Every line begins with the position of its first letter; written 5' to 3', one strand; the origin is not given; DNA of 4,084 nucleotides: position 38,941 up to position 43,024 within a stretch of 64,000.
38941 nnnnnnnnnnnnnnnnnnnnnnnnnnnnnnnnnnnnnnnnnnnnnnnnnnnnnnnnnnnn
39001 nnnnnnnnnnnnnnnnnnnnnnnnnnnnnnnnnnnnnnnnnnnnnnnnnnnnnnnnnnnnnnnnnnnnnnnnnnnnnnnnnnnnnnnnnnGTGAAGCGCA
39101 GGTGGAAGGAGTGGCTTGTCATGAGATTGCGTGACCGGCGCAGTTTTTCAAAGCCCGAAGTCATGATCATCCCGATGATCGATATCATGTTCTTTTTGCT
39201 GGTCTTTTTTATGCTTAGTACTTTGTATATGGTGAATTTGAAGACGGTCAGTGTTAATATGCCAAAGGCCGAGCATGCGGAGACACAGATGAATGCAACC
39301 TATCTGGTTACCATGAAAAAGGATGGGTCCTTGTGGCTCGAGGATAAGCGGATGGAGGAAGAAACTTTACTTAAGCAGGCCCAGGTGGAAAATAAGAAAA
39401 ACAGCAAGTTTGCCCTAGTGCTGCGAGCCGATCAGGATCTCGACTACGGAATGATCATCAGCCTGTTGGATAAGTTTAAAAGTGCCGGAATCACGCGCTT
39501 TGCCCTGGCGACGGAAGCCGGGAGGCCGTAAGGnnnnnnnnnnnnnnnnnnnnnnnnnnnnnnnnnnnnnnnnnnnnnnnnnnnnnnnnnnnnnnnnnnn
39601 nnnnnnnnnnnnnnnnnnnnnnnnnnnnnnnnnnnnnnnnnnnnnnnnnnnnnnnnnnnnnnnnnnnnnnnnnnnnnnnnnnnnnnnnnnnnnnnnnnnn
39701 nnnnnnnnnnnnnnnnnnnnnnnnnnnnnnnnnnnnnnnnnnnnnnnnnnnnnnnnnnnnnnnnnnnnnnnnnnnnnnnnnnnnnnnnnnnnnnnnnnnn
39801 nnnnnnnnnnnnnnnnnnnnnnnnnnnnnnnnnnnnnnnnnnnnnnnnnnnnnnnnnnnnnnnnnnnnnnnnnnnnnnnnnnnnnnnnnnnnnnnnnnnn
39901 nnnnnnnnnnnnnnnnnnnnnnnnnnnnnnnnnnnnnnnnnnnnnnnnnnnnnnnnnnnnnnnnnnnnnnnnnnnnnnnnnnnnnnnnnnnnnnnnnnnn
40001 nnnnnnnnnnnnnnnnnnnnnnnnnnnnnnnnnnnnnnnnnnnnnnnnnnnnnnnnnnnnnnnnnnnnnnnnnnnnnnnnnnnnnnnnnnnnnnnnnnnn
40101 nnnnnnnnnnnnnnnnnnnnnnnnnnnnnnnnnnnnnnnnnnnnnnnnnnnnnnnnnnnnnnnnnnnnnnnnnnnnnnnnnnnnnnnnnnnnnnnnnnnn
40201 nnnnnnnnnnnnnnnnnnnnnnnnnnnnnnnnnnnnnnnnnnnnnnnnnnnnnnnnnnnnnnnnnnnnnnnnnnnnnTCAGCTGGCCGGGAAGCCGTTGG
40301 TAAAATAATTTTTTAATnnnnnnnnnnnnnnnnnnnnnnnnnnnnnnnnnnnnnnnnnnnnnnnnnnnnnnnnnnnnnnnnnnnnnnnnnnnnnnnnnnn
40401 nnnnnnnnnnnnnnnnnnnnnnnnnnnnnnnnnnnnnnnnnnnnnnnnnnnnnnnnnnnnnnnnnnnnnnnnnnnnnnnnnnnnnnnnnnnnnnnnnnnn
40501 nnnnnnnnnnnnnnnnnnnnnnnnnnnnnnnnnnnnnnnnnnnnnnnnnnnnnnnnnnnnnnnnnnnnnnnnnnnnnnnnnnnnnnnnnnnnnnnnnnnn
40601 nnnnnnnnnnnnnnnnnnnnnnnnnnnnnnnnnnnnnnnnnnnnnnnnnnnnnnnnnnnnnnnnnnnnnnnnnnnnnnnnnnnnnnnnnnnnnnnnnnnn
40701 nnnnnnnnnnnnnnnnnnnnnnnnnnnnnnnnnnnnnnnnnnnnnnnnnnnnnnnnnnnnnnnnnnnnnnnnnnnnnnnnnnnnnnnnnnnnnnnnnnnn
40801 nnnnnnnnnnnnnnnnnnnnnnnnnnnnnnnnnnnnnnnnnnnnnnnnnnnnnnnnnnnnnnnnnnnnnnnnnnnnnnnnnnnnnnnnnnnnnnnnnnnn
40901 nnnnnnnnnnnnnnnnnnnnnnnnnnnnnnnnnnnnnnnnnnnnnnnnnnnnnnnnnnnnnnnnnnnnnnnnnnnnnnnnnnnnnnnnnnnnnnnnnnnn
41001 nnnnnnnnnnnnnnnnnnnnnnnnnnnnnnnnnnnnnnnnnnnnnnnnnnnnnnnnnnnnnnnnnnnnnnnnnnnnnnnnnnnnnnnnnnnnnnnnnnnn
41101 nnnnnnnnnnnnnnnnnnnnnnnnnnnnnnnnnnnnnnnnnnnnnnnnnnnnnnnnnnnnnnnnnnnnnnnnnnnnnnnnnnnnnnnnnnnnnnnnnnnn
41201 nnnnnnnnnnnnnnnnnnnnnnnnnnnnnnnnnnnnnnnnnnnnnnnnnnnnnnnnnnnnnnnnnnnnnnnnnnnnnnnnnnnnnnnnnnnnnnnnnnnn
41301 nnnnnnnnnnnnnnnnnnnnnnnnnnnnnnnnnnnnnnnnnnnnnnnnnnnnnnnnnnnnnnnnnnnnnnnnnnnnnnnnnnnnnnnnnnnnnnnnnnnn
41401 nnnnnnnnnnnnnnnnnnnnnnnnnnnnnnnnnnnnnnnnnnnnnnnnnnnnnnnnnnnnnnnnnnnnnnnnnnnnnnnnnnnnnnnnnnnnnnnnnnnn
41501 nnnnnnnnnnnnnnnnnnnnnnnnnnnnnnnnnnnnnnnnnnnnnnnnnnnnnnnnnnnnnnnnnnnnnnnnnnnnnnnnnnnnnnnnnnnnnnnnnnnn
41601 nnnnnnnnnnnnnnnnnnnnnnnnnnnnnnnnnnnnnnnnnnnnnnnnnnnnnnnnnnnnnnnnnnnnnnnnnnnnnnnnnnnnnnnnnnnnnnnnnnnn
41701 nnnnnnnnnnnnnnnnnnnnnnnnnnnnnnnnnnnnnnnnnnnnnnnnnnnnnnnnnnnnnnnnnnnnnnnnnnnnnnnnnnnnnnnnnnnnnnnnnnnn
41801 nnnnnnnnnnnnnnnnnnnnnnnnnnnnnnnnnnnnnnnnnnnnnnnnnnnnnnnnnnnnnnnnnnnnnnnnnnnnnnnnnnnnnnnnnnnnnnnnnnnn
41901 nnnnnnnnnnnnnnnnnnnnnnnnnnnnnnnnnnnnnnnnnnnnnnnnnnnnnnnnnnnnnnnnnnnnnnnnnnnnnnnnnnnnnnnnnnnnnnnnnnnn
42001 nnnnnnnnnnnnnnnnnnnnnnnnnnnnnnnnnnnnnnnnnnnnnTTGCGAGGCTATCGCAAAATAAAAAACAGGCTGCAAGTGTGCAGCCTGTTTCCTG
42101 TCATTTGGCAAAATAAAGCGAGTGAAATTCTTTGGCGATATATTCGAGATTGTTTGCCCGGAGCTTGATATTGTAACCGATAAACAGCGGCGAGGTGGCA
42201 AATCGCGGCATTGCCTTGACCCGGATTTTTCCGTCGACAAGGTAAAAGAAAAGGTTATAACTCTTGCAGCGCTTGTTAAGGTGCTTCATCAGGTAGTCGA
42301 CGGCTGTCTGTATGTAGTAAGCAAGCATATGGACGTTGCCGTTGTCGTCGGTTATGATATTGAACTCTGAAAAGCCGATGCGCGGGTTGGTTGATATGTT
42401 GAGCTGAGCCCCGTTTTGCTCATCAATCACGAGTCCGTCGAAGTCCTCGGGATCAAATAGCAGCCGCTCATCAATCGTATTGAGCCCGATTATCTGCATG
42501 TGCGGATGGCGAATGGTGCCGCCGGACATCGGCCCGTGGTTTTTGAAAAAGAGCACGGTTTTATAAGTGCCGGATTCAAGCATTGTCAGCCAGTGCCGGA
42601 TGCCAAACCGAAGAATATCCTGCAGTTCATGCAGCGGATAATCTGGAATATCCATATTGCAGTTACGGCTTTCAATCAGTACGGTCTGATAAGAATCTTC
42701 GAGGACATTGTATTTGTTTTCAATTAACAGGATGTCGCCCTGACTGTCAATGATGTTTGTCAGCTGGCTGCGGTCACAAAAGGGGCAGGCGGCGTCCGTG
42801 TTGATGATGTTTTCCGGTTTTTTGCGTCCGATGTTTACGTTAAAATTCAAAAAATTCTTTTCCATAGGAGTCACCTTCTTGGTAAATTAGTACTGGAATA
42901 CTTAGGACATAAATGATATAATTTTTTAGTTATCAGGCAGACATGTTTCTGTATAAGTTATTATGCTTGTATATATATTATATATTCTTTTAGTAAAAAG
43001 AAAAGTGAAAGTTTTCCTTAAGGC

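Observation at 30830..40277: Ten-gene riboswitch-controlled operon that encodes a complete envelope-spanning uptake machine in a Firmicute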

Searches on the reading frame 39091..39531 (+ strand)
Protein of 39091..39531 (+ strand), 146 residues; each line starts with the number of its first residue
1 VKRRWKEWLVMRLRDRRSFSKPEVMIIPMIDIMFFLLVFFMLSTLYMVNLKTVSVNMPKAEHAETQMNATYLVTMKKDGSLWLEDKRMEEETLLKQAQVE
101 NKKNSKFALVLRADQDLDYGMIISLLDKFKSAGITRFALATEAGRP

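Call 4: search_protein_families(library=pfam, proteins=[window:39091-39531:+])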
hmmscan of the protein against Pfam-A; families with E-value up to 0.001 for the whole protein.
window:39091-39531:+ (146 aa): 1 family
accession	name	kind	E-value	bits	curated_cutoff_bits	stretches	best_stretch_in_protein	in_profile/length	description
PF02472.21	ExbD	-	4.6e-26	91.8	25.4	1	21-143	5-127/128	Biopolymer transport protein ExbD/TolR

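Call 5: search_protein_families(library=ncbifam, proteins=[window:39091-39531:+])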
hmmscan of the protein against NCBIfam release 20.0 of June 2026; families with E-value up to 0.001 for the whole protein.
window:39091-39531:+ (146 aa): 5 families
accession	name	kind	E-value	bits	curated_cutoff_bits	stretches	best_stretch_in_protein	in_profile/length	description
TIGR02801.1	tolR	equivalog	4.9e-22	78.9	127.3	1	21-142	2-129/129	protein TolR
NF008429.0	PRK11267.1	equivalog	7e-14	52.1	216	1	22-140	16-133/141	TonB system transport protein ExbD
TIGR02803.1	ExbD_1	equivalog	1.4e-13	51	152.95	1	23-140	3-119/122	TonB system transport protein ExbD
TIGR02804.1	ExbD_2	equivalog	6.9e-13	49.1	123.45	1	23-141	3-119/121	TonB system transport protein ExbD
NF008248.0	PRK11024.1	equivalog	1.4e-11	44.6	162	1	12-142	5-140/142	colicin uptake protein TolR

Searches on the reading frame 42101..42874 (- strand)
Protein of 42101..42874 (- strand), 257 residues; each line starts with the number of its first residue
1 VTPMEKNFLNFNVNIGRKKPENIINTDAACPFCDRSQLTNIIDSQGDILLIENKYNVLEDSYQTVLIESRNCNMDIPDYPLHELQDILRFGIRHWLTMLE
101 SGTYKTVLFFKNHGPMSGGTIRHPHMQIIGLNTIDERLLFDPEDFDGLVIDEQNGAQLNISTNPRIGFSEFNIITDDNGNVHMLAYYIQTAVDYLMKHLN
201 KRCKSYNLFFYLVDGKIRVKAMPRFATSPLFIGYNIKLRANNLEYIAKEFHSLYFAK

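Call 6: search_protein_families(library=pfam, proteins=[window:42101-42874:-])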
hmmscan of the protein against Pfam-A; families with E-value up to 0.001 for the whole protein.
window:42101-42874:- (257 aa): 2 families
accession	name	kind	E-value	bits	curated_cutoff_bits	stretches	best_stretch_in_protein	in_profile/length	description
PF16285.10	DUF4931_N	-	1.1e-54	184.3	24.1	1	11-134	1-124/124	Domain of unknown function (DUF4931) N-terminal domain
PF20956.2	DUF4931_C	-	1.9e-46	157.4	28.6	1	140-255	4-119/119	Domain of unknown function (DUF4931) C-terminal domain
